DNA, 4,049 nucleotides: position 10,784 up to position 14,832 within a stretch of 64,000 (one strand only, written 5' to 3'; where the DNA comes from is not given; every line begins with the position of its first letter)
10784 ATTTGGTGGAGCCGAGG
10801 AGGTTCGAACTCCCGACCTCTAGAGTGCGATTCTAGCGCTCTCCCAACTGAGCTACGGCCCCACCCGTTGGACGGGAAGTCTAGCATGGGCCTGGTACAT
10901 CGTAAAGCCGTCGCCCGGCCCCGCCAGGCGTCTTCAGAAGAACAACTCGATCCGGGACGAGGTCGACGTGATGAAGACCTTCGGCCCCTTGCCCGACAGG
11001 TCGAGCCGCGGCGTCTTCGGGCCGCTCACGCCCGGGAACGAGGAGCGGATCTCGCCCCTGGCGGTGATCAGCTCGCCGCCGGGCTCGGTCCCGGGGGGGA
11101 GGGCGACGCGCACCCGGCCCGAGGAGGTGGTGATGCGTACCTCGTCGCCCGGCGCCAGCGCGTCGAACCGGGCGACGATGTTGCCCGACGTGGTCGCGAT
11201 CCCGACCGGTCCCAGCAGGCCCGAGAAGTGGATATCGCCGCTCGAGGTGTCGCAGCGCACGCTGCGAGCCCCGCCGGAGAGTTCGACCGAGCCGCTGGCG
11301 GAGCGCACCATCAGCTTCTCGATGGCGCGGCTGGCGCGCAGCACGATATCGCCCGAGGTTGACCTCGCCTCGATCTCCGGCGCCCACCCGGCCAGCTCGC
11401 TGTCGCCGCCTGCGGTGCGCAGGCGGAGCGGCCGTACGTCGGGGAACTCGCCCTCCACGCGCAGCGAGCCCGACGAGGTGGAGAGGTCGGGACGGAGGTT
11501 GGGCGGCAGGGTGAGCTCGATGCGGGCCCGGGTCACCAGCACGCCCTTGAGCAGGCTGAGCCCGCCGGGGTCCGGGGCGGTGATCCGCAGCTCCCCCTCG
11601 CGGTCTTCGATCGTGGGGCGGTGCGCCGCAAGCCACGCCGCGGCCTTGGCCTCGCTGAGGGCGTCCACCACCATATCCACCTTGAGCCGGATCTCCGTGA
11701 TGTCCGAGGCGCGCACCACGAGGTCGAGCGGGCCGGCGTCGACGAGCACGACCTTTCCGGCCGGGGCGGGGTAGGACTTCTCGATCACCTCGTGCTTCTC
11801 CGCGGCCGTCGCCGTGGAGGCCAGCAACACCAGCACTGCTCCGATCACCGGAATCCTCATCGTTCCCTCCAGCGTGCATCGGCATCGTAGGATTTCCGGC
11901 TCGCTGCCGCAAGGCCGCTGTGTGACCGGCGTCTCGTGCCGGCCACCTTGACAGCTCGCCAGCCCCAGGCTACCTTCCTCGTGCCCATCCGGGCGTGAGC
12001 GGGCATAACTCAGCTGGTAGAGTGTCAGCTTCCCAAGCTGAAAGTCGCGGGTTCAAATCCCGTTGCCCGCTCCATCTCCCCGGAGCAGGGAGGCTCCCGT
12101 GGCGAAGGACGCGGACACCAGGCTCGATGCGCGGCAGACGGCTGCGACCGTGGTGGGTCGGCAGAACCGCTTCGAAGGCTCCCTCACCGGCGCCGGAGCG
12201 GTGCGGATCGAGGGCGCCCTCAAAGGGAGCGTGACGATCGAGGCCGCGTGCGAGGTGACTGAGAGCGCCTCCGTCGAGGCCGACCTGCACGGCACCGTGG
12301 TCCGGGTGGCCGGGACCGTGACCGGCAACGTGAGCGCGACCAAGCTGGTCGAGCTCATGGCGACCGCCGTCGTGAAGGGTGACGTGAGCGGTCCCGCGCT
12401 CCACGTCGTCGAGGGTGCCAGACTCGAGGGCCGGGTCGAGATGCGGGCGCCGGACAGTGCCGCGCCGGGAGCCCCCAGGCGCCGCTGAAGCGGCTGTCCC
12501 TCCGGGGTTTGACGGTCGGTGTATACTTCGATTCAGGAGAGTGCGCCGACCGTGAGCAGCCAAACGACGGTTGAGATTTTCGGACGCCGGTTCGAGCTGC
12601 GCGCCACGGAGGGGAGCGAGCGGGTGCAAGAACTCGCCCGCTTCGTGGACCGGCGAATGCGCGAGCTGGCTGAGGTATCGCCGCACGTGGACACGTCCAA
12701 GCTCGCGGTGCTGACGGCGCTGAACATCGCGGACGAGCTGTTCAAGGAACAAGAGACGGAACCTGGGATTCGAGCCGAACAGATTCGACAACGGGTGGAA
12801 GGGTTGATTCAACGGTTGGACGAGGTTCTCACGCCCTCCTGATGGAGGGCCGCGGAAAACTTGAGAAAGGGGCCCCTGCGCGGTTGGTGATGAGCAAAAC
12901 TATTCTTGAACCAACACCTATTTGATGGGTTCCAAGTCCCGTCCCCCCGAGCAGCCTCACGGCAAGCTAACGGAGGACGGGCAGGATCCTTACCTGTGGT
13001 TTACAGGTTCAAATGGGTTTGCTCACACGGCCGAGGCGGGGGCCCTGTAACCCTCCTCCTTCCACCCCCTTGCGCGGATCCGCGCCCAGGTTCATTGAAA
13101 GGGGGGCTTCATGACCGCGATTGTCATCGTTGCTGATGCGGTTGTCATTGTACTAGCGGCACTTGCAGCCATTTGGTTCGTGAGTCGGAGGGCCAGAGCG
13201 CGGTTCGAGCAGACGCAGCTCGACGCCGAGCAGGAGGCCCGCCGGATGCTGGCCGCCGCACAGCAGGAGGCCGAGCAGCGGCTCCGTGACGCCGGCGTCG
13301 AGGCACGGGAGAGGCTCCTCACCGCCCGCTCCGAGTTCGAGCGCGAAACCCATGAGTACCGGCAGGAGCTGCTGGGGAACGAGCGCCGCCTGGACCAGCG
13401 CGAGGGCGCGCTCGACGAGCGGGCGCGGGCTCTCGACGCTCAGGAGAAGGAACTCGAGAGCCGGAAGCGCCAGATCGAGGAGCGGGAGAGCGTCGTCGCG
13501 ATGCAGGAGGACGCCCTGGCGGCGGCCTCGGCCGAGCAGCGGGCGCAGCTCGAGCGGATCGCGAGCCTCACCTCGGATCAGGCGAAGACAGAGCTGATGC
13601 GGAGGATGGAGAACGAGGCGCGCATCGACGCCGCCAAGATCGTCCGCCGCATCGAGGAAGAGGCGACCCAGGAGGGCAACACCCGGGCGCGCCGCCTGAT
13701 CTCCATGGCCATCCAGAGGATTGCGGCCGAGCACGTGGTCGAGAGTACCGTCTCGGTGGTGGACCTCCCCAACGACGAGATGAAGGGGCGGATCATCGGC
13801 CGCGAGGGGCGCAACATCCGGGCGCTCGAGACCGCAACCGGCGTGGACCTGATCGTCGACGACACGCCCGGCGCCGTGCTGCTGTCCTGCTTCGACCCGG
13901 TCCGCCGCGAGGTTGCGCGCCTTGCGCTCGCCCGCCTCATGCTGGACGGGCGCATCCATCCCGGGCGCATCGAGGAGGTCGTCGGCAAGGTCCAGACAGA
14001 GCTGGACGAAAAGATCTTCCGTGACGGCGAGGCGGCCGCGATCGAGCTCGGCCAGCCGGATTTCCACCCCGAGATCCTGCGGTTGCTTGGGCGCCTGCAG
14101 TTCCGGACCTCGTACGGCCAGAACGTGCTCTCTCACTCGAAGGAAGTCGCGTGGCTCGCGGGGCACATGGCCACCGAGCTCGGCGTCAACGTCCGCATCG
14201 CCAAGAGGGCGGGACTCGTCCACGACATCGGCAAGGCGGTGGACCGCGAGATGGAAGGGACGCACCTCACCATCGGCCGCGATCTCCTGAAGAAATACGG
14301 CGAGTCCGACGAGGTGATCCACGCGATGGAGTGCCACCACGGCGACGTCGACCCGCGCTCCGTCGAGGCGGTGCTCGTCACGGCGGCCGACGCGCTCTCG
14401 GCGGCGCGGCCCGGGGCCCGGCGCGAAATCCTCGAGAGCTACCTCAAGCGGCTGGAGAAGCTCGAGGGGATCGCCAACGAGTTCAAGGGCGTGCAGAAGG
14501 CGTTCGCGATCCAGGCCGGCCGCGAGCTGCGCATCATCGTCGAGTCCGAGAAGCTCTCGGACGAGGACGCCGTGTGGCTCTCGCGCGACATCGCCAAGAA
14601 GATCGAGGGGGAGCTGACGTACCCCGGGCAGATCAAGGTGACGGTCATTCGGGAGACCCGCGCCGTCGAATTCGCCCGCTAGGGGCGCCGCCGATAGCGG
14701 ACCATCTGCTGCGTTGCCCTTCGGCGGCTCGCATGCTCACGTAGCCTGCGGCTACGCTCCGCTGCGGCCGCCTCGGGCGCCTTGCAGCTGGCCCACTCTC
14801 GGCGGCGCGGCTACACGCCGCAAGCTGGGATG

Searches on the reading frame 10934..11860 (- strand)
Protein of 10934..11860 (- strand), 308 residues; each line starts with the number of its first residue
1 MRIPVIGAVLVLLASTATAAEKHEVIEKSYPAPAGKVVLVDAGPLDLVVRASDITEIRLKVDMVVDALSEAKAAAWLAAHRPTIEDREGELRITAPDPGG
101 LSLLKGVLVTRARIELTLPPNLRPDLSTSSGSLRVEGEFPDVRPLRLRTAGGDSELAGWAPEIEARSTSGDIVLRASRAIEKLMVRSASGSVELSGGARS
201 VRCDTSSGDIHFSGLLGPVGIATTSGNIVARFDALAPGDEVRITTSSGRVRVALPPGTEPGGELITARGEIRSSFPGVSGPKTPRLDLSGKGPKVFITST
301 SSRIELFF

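Call 72: search_protein_families(library=pfam, proteins=[window:10934-11860:-], max_evalue=0.0001)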
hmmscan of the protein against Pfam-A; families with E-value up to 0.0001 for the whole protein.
window:10934-11860:- (308 aa): 1 family
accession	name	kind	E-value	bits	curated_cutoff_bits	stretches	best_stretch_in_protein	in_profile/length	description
PF13349.12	DUF4097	-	2.3e-11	44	22.9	1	110-254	64-212/247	Toastrack DUF4097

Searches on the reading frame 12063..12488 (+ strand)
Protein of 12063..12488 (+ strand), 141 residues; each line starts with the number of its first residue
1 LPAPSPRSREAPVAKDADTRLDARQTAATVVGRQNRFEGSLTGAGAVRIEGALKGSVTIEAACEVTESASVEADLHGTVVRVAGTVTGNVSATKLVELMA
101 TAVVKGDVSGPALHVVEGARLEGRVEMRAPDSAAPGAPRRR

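Call 72: search_protein_families(library=pfam, proteins=[window:12063-12488:+], max_evalue=0.0001)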
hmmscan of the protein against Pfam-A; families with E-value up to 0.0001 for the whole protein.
window:12063-12488:+ (141 aa): 1 family
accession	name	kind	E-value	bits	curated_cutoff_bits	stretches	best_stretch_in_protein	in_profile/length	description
PF04519.19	Bactofilin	-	2.1e-21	76.4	27.9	1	29-125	1-97/98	Polymer-forming cytoskeletal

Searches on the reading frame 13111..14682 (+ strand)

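Call 72: search_protein_families(library=pfam, proteins=[window:13111-14682:+], max_evalue=0.0001)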
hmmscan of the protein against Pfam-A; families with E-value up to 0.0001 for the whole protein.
window:13111-14682:+ (523 aa): 3 families
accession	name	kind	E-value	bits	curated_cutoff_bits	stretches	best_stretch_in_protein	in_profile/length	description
PF12072.13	RNase_Y_N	-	2.6e-41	141.7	32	1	10-208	7-201/201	RNase Y N-terminal region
PF01966.28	HD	-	8.7e-19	68.4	22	1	339-431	1-115/116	HD domain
PF00013.35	KH_1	-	4.5e-06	26.8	21.5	1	217-251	4-37/66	KH domain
